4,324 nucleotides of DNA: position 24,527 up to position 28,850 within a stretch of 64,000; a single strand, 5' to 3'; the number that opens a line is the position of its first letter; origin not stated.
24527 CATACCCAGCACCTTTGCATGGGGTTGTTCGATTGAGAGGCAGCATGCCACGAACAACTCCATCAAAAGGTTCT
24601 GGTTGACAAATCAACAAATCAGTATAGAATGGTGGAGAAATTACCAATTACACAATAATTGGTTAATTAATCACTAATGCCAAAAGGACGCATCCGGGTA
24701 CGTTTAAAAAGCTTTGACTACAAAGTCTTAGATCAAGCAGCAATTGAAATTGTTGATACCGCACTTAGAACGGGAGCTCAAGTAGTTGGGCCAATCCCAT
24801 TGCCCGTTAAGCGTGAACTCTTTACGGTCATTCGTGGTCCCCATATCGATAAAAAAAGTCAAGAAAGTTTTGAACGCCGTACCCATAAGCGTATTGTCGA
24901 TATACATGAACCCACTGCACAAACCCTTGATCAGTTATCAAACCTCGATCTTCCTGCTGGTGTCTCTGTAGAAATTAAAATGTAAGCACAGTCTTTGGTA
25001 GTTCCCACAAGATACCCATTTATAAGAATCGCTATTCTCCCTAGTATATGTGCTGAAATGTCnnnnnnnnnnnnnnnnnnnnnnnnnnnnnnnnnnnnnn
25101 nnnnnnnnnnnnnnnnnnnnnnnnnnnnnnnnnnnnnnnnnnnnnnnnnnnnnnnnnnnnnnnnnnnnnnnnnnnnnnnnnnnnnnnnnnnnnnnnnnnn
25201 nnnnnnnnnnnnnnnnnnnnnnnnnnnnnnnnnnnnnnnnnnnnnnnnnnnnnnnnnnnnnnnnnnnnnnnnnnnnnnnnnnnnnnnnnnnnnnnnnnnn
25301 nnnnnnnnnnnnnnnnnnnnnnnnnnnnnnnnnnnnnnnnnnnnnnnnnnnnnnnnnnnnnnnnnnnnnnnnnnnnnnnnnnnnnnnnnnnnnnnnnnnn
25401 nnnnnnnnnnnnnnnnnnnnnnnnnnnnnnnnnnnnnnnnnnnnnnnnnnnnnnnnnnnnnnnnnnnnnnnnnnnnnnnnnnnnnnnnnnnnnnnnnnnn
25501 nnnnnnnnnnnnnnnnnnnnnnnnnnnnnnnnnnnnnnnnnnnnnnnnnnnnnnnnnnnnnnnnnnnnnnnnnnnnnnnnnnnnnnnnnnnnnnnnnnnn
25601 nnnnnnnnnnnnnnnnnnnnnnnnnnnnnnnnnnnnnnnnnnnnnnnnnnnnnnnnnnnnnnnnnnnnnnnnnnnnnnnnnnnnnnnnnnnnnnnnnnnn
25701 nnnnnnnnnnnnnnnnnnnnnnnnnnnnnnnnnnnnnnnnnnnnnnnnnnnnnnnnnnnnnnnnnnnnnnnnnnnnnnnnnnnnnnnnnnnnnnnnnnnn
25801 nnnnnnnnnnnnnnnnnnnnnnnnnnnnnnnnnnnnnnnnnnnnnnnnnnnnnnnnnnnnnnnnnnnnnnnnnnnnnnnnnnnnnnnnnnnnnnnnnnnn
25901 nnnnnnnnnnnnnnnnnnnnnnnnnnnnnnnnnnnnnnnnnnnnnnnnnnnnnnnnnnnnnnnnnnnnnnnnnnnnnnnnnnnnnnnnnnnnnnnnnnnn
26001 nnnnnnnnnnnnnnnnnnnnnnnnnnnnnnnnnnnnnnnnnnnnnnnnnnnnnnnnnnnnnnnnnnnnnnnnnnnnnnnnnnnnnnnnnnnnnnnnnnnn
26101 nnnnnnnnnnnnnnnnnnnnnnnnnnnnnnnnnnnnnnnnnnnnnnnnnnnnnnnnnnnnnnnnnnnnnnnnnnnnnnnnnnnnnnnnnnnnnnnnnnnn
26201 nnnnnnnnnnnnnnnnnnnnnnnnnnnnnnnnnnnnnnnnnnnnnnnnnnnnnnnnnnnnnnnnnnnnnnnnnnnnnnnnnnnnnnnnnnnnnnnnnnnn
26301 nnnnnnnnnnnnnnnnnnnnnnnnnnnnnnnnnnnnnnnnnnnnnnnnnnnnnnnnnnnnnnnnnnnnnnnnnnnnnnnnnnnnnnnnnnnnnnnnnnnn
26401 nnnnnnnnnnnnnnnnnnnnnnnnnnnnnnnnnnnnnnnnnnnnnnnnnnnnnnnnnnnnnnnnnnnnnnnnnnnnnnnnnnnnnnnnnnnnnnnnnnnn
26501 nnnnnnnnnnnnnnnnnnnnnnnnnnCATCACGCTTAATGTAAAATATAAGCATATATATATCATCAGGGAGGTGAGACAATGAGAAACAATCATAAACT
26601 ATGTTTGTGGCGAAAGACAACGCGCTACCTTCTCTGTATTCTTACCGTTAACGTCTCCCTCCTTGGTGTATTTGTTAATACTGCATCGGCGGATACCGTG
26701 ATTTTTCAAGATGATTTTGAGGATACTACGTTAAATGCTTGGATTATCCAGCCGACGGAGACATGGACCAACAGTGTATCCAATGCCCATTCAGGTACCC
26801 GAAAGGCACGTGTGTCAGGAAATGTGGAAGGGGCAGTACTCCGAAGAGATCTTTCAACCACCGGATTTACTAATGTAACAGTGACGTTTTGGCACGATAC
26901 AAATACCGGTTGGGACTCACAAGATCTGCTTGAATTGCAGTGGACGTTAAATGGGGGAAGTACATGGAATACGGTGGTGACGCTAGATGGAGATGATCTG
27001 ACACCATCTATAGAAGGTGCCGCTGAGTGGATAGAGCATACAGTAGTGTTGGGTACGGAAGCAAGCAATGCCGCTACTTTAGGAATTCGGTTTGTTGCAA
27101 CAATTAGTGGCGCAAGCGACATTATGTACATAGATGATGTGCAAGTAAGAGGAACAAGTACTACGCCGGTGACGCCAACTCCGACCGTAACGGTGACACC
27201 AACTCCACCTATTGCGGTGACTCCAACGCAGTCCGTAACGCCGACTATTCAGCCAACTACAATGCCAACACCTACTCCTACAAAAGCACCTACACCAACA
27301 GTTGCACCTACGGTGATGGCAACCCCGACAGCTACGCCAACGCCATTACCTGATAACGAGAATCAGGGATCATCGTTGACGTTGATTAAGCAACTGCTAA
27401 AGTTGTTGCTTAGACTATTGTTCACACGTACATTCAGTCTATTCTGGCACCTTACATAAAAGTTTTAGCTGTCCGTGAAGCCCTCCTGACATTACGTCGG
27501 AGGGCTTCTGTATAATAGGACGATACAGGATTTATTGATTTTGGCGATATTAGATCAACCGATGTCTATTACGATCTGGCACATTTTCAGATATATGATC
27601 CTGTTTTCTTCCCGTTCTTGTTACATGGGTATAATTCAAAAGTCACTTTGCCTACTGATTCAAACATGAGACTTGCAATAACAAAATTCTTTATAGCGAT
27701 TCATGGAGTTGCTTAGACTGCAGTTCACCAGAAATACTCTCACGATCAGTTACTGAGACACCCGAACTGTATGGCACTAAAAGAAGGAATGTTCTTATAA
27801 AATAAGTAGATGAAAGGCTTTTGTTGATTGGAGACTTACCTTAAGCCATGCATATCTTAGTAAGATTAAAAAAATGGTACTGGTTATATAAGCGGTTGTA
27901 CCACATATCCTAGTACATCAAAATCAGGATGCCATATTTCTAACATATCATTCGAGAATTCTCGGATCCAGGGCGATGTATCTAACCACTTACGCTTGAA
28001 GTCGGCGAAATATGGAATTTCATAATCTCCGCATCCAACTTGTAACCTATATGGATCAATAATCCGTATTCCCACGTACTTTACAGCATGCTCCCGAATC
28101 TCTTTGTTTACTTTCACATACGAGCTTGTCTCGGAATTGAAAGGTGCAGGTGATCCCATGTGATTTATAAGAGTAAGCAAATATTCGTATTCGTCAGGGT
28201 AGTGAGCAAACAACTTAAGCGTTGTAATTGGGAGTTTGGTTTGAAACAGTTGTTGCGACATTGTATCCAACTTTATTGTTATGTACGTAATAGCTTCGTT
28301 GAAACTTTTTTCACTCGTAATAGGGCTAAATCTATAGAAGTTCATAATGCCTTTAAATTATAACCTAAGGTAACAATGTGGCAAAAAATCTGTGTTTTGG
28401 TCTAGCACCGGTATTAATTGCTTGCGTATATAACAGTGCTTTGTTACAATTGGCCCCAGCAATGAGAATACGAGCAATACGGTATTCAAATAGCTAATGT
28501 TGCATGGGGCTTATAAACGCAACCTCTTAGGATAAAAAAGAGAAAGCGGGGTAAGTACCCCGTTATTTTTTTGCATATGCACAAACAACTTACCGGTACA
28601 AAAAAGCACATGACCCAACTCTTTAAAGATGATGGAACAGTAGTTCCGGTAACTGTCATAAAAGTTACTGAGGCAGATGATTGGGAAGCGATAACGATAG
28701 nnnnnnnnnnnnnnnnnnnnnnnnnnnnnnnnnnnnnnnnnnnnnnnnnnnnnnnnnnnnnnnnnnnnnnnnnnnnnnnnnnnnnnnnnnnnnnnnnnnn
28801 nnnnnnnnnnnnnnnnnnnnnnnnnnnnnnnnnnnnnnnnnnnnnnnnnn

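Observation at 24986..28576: The rpsJ-rplC junction of the S10 operon is split by a 3.6 kb insert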

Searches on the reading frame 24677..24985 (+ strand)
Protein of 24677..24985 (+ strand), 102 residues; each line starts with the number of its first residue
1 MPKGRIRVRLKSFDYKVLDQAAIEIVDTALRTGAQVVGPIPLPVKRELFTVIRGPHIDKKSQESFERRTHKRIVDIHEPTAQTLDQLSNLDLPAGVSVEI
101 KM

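Call 3: search_protein_families(library=pfam, proteins=[window:24677-24985:+], max_evalue=0.01)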
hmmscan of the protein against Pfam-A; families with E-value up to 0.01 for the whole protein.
window:24677-24985:+ (102 aa): 1 family
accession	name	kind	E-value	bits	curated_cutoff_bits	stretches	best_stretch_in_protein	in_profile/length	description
PF00338.27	Ribosomal_S10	-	5.8e-34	116.7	21.2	1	7-101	1-98/98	Ribosomal protein S10p/S20e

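Call 4: search_protein_families(library=ncbifam, proteins=[window:24677-24985:+], max_evalue=0.01)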
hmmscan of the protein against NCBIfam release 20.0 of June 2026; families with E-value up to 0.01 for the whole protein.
window:24677-24985:+ (102 aa): 3 families
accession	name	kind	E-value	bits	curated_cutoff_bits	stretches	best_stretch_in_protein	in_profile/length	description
NF001861.0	PRK00596.1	equivalog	2.1e-42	143.5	85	1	3-102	3-102/102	30S ribosomal protein S10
TIGR01049.1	rpsJ_bact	equivalog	6.2e-39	132.3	72.75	1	5-102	2-99/99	30S ribosomal protein S10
TIGR01046.1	uS10_euk_arch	equivalog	2.3e-17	63.2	96.25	1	5-102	2-99/99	30S ribosomal protein S10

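Call 31: find_related_loci(query=window:24677-24985:+, collection=metagenome_contigs, flank=10000)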
Query window:24677-24985:+ (102 aa) in metagenome_contigs; peptide patterns used: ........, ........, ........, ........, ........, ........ (x = any residue, [..] = any of these).
432 stretches matched a pattern; 33 encode a relative of the query (tblastn E <= 1e-3); 33 distinct loci.
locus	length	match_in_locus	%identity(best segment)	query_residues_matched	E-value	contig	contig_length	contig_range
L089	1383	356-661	67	1-102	8e-44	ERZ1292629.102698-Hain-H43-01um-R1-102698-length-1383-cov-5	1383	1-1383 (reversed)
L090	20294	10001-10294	67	5-102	9e-43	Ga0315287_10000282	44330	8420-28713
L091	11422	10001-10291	68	5-101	5e-42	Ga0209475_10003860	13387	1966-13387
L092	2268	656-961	68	1-102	2e-42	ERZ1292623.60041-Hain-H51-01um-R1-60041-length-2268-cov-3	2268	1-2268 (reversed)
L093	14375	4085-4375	68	5-101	5e-42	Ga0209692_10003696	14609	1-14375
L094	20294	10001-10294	65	5-102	6e-42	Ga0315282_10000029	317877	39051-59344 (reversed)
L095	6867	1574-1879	60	1-102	4e-41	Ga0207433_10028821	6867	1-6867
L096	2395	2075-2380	60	1-102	4e-41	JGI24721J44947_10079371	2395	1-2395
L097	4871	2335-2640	60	1-102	4e-41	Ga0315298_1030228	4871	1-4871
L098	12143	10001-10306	60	1-102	4e-41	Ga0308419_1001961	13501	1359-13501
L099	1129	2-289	65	7-102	9e-42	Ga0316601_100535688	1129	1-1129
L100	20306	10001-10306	58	1-102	8e-40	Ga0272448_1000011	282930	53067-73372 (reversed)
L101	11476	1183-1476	65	5-102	2e-39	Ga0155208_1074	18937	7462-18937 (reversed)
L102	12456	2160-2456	60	4-102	8e-39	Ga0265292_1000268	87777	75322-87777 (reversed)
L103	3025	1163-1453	65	6-102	2e-38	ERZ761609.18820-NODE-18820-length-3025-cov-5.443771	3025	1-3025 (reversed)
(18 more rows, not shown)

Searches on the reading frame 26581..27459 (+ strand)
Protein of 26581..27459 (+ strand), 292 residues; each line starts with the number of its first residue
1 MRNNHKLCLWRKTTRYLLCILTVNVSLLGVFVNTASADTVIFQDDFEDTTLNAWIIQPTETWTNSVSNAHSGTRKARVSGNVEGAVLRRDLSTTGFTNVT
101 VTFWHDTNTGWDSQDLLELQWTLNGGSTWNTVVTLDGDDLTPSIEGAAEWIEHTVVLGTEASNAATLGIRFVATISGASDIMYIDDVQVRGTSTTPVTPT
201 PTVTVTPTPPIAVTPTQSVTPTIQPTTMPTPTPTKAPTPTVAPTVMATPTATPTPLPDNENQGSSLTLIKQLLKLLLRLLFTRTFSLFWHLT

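Call 3: search_protein_families(library=pfam, proteins=[window:26581-27459:+], max_evalue=0.01)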
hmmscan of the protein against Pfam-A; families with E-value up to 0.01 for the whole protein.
window:26581-27459:+ (292 aa): 0 families

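Call 4: search_protein_families(library=ncbifam, proteins=[window:26581-27459:+], max_evalue=0.01)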
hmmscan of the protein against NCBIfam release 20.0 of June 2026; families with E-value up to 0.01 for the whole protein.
window:26581-27459:+ (292 aa): 0 families

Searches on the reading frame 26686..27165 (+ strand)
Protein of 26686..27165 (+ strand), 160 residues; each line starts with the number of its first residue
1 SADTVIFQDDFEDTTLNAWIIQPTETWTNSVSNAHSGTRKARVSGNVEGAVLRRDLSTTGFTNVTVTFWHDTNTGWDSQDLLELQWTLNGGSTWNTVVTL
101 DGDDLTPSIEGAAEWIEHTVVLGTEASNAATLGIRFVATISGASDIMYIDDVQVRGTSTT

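Call 71: predict_structure(protein=window:26686-27165:+)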
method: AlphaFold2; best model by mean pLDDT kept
length: 160 residues; sequences in the alignment: 1
mean_pLDDT: 57.3   pTM: 0.60
mean pLDDT of the five models: 57.3, 49.1, 48.8, 41.7, 36.1
residues with pLDDT >= 90: 0; 70-90: 41; 50-70: 77; < 50: 42
segments of 3 or more residues with pLDDT < 50: 1-38, 158-160
pLDDT, mean of each block of 10 residues (from residue 1): 28 31 29 39 64 60 62 68 78 76 66 66 59 72 66 54
secondary structure, 60 per line:
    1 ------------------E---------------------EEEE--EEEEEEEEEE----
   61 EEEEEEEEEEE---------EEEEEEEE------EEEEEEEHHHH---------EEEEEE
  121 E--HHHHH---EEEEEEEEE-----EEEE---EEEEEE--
elements in order: E41-44 E47-56 E61-71 E81-88 E95-101 H102-105 E115-121 H124-128 E132-140 E146-149 E153-158

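Call 73: fold_search(model_id=the predicted structure, library=pdb)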
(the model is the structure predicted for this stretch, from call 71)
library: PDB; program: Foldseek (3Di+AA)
matches with E <= 10: 1602; with E <= 0.001: 23
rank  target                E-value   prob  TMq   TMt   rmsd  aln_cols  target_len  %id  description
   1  8xmz_A                8.0e-05  1.00  0.44  0.49   7.2       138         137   11  Crystal structure of a novel porphyran-binding carbohydrate binding module (released 2024-01-17)
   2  2xom_A                9.4e-05  1.00  0.52  0.56   3.8       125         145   17  Atomic resolution structure of TmCBM61 in complex with beta-1,4- galactotriose (released 2010-09-08)
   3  1us2_A                1.1e-04  1.00  0.50  0.19   9.3       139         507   16  Xylanase10C (mutant E385A) from Cellvibrio japonicus in complex with xylopentaose (released 2003-12-18)
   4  6yf6_A                1.3e-04  1.00  0.46  0.51  13.4       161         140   15  EclA C-terminal domain; sugar-binding protein (released 2021-04-07)
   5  2xon_L                1.6e-04  1.00  0.52  0.57   4.0       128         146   16  Structure of TmCBM61 in complex with beta-1,4-galactotriose at 1.4 A resolution (released 2010-09-08)
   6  1gny_A                2.0e-04  1.00  0.56  0.58   9.1       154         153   14  xylan-binding module CBM15 (released 2001-11-29)
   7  2w3j                  2.2e-04  1.00  0.46  0.53   6.5       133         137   20  Structure of a family 35 carbohydrate binding module from an environmental isolate (released 2009-01-20)
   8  1uww_A                3.2e-04  1.00  0.49  0.44   5.0       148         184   13  X-ray crystal structure of a non-crystalline cellulose specific carbohydrate-binding module: CBM28. (released 2004-05-13)
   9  8qpg_TA               4.2e-04  1.00  0.48  0.22  17.9       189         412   15  Turret of Haloferax tailed virus 1 (released 2024-10-09)
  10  2c9a_A                4.9e-04  1.00  0.51  0.34   5.7       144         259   19  Crystal structure of the MAM-Ig module of receptor protein tyrosine phosphatase mu (released 2006-01-19)
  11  1uww_B                4.9e-04  1.00  0.47  0.43   5.1       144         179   13  X-ray crystal structure of a non-crystalline cellulose specific carbohydrate-binding module: CBM28. (released 2004-05-13)
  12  1pmj                  5.2e-04  1.00  0.42  0.38   5.2       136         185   14  Crystal structure of Caldicellulosiruptor saccharolyticus CBM27-1 (released 2004-06-22)
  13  7uai_C                5.5e-04  1.00  0.55  0.18   3.6       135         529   19  Meprin alpha helix in complex with fetuin-B (released 2022-11-02)
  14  2zey_A                5.5e-04  1.00  0.50  0.54   4.4       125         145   15  Family 16 carbohydrate binding module (released 2008-03-04)
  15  8yt7                  5.8e-04  1.00  0.50  0.43   4.5       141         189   12  Crystal structure of the MAM domain of Spodoptera frugiperda Scavenger Receptor-C (released 2025-04-02)
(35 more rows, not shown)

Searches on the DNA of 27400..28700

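Call 30: search_rna_families(source=window, start=27400, end=28700, threshold=evalue, max_evalue=10)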
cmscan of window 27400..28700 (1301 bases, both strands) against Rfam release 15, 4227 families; matches with E-value up to 10: 2.
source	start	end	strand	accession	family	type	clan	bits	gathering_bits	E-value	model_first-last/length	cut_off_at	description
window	28505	28578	+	RF02058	STnc400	Gene;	-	23.1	80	0.1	1-125/125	no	Gammaproteobacterial sRNA STnc400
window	27676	27874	-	RF01471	rliB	Gene; sRNA;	-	14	40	5.5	19-341/360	no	Listeria sRNA rliB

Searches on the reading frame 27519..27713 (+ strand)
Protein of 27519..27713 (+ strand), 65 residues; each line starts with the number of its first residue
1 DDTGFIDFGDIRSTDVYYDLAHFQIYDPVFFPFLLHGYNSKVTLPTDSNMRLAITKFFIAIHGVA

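Call 14: search_protein_families(library=pfam, proteins=[window:27519-27713:+], max_evalue=1)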
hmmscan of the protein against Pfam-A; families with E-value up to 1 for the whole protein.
seq(65 aa): 1 family
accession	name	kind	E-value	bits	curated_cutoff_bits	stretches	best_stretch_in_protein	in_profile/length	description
PF01636.29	APH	-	0.002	18.4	23.2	1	3-33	189-220/239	Phosphotransferase enzyme family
